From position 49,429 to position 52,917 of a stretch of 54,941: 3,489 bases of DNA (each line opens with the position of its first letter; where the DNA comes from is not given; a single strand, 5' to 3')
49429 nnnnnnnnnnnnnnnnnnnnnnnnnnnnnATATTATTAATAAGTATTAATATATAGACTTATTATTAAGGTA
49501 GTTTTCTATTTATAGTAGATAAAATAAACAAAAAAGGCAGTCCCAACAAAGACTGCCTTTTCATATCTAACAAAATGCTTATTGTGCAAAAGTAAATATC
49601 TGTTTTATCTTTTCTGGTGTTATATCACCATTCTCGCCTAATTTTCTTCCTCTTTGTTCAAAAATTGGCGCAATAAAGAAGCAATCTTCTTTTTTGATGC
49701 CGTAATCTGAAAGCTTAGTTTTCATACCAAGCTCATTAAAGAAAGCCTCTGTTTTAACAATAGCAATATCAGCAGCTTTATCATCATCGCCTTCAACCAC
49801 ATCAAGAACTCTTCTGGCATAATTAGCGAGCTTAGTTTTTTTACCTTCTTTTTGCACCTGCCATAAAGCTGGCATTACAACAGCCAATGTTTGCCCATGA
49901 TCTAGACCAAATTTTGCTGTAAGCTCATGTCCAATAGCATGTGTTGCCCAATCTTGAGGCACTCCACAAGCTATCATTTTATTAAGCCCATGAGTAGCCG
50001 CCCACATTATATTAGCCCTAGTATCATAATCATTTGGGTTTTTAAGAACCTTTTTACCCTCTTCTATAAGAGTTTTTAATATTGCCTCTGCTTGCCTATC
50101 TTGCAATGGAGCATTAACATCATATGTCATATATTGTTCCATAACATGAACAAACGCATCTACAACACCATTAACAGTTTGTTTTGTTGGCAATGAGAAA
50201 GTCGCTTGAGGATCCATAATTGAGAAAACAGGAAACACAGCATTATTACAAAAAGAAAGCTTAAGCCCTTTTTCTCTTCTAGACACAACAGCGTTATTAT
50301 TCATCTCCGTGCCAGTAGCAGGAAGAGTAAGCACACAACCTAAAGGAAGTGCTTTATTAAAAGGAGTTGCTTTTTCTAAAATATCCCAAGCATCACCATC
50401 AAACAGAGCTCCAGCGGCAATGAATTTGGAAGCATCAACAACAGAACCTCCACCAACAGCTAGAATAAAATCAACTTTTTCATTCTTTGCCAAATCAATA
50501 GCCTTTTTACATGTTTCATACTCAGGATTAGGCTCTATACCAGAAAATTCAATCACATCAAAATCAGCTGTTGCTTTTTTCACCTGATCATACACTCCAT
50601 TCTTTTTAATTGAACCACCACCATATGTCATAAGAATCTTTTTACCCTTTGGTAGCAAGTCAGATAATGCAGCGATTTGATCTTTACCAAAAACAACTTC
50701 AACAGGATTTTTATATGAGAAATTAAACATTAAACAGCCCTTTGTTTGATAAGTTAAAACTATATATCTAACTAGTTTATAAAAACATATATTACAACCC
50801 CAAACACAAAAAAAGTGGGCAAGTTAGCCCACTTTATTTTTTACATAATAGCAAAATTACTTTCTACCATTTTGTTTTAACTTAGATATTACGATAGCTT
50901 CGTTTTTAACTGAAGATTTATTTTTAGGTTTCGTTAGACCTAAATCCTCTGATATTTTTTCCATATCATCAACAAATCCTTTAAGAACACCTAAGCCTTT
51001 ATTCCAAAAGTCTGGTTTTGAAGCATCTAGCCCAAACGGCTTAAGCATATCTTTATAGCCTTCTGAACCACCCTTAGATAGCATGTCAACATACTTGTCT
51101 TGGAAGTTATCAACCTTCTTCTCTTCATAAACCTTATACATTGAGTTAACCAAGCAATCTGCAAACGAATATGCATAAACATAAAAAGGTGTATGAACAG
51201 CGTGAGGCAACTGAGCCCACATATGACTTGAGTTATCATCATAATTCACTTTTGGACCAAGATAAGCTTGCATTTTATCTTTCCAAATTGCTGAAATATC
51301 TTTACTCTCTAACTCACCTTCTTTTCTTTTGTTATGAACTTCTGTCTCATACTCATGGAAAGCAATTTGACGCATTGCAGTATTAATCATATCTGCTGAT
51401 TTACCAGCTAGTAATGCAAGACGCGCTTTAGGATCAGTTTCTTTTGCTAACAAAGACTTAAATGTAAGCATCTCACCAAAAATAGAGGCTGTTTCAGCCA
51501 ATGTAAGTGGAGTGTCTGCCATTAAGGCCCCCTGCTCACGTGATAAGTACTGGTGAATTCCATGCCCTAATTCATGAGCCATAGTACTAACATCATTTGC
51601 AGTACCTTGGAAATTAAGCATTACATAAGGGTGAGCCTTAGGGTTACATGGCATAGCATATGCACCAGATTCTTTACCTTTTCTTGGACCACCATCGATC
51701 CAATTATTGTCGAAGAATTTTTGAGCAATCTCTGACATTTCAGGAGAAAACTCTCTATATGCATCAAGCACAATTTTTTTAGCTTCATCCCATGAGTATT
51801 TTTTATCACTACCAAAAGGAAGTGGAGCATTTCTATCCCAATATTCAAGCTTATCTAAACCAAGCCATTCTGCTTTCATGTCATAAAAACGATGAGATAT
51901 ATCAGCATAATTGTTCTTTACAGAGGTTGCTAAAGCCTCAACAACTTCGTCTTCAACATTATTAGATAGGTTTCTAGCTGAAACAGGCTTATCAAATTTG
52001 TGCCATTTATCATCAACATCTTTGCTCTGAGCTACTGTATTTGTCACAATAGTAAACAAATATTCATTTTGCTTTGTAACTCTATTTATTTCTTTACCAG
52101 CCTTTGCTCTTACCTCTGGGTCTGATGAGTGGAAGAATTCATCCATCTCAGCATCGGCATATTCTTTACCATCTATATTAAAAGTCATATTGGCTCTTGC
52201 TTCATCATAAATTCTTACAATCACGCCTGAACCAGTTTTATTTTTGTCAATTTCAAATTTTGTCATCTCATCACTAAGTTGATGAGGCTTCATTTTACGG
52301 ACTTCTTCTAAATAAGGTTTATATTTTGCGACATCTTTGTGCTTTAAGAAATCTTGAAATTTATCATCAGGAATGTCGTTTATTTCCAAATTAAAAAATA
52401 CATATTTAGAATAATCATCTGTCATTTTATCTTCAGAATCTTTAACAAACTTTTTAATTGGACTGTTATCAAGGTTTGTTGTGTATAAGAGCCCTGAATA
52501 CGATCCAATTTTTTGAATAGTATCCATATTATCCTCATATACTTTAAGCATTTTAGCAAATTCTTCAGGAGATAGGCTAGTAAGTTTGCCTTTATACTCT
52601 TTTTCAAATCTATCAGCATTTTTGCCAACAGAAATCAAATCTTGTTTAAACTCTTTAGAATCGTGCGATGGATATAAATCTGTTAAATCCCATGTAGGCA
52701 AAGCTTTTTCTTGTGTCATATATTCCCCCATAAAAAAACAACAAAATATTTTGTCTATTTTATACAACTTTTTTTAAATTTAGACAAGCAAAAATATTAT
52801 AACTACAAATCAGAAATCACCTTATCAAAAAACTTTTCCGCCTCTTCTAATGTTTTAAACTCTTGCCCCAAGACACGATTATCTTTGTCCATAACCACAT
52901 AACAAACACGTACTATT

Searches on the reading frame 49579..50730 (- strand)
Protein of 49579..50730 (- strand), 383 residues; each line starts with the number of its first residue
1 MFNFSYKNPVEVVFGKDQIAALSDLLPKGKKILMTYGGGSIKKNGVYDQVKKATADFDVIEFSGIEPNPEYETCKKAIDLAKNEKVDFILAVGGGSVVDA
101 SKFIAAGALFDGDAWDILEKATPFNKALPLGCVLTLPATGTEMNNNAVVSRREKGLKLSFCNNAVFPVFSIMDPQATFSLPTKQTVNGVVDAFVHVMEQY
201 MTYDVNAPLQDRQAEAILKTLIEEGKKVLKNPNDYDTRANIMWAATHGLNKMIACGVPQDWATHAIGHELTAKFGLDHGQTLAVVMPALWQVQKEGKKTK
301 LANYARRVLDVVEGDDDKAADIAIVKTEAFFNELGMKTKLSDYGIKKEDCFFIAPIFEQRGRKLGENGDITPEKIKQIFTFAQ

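Call 19: find_encoding_contigs(protein=window:49579-50730:-, flank=3000, max_places=6)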
Protein window:49579-50730:- (383 aa): no gene with exactly this product is on record in the collection.

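Call 20: search_protein_families(library=pfam, proteins=[window:49579-50730:-])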
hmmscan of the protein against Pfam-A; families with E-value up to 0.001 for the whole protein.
window:49579-50730:- (383 aa): 3 families
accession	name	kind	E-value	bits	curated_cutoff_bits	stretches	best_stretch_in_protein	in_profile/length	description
PF00465.25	Fe-ADH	-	5.9e-41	140.3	31.3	1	9-174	1-168/168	Iron-containing alcohol dehydrogenase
PF25137.1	ADH_Fe_C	-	4.4e-33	115.1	27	1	185-378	1-189/194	Fe-containing alcohol dehydrogenase family, C-terminal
PF13685.12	Fe-ADH_2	-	4.7e-07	30.4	28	1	31-106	21-95/149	Iron-containing alcohol dehydrogenase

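Call 46: list_cluster_members(proteins=[window:49579-50730:-, window:52987-53580:-, window:50857-52719:-, window:50857-52731:-, window:45909-47120:+, window:32410-35505:+, window:28629-31217:+, window:31210-32397:+, window:38288-38986:+, window:23443-24405:+])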
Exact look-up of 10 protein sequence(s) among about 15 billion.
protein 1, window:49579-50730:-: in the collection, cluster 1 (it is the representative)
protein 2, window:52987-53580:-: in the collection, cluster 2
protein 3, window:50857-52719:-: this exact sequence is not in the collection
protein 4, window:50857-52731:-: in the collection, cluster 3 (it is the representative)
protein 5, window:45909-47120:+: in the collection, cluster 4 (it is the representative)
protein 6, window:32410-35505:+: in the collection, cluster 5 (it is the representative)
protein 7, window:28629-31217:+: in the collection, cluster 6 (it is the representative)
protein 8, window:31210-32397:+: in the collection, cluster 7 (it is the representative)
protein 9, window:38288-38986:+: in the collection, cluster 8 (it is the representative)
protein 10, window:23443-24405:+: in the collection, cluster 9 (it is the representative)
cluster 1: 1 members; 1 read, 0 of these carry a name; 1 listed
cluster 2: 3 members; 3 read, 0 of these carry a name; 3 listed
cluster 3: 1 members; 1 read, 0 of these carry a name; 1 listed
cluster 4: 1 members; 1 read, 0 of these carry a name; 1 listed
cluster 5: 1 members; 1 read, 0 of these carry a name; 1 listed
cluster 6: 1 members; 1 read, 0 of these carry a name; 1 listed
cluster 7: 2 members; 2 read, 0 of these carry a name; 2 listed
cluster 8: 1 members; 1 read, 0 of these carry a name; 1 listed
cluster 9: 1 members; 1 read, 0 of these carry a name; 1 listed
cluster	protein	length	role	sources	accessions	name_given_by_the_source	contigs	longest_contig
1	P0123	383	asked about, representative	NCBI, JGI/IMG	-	-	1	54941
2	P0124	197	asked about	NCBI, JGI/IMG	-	-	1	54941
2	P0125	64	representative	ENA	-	-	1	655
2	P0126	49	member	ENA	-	-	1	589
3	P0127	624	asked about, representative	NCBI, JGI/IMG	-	-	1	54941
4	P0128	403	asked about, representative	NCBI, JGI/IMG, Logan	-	-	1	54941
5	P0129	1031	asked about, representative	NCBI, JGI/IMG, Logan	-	-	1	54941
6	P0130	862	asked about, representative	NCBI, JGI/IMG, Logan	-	-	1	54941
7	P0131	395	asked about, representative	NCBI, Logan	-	-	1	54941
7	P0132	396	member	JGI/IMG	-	-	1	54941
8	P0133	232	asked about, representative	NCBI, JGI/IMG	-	-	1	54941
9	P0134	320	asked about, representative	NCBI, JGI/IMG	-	-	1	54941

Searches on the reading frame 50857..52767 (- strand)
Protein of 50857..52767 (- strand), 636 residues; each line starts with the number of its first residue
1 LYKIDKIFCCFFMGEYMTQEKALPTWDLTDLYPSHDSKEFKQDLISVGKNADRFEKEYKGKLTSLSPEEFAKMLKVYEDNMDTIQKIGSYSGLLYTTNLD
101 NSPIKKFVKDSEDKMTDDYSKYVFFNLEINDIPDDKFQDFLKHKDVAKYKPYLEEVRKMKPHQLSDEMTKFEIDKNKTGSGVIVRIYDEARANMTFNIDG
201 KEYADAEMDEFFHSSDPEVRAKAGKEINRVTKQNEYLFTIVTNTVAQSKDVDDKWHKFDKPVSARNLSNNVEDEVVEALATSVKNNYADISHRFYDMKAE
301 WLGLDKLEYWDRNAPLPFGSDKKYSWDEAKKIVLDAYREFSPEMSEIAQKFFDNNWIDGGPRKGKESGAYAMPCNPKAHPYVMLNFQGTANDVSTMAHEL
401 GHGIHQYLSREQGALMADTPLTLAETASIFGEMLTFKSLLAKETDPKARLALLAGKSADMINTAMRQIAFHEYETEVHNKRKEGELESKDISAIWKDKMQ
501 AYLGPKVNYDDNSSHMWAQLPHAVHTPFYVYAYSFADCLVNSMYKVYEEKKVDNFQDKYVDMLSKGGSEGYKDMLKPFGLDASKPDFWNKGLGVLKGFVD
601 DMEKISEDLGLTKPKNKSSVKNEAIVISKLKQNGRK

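Call 20: search_protein_families(library=pfam, proteins=[window:50857-52767:-])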
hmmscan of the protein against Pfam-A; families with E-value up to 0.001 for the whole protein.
window:50857-52767:- (636 aa): 2 families
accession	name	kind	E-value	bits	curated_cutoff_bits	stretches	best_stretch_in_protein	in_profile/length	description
PF01432.26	Peptidase_M3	-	1.1e-45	157.2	27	1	213-593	4-456/457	Peptidase family M3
PF08439.15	Peptidase_M3_N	-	1.3e-14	54.6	25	1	128-196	1-70/70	Oligopeptidase F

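Call 59: search_protein_representatives(protein=window:50857-52731:-)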
Query: 624 residues. Proteins with E-value up to 0.001 (for the whole library): 8591; up to 1e-10: 5203; up to 1e-30: 1981. The best 150 are listed.
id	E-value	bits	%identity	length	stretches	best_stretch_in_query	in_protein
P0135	4.6e-189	646.7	48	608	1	11-593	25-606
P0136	5.7e-177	606.8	48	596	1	10-592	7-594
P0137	1.1e-162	559.6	45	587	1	5-592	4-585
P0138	1.1e-162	559.6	42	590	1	11-594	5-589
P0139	1.8e-161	555.6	45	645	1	8-593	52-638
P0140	9.4e-160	549.9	42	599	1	8-598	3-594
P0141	5.8e-159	547.3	42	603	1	11-597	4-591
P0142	1.9e-158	545.6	43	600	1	9-592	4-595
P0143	1.5e-156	539.3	42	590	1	9-593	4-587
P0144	2.1e-156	538.9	44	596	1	9-601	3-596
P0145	3.4e-152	524.9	41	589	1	9-592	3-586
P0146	1.7e-151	522.6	42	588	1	10-593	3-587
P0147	3.5e-149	515.0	41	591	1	11-593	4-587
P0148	4.5e-149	514.6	40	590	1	10-592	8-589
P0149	1.3e-148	513.1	40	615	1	11-593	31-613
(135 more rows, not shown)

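Call 62: list_cluster_members(proteins=[P0135, P0136, P0137, P0138, P0139, P0140, P0141, P0142])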
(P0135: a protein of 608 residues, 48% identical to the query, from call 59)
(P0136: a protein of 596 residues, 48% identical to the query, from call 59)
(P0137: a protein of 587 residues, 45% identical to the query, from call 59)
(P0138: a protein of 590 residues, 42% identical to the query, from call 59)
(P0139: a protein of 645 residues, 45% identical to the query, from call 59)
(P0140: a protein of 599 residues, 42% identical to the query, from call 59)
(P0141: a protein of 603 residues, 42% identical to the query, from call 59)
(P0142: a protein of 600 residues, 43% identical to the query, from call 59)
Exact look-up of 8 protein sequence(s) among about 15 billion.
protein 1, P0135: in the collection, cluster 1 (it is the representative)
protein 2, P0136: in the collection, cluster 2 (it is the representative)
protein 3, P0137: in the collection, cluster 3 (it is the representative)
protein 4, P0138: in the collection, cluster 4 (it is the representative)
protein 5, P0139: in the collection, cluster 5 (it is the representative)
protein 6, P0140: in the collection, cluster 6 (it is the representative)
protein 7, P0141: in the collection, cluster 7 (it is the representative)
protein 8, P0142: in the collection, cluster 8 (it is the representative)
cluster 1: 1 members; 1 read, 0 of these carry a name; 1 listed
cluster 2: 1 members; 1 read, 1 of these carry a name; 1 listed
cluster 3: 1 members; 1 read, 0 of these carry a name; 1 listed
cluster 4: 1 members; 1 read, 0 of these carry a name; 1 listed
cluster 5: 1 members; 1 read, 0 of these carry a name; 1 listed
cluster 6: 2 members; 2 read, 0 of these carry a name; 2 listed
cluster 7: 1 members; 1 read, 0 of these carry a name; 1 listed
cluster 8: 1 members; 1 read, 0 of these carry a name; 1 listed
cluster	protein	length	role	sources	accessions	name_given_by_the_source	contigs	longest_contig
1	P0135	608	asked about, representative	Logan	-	-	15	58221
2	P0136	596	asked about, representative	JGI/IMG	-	oligoendopeptidase F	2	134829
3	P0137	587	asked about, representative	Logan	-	-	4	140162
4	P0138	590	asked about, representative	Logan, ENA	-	-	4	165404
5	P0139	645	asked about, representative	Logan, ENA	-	-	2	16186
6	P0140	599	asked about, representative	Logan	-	-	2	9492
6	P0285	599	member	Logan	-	-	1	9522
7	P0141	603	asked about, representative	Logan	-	-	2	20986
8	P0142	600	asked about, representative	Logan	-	-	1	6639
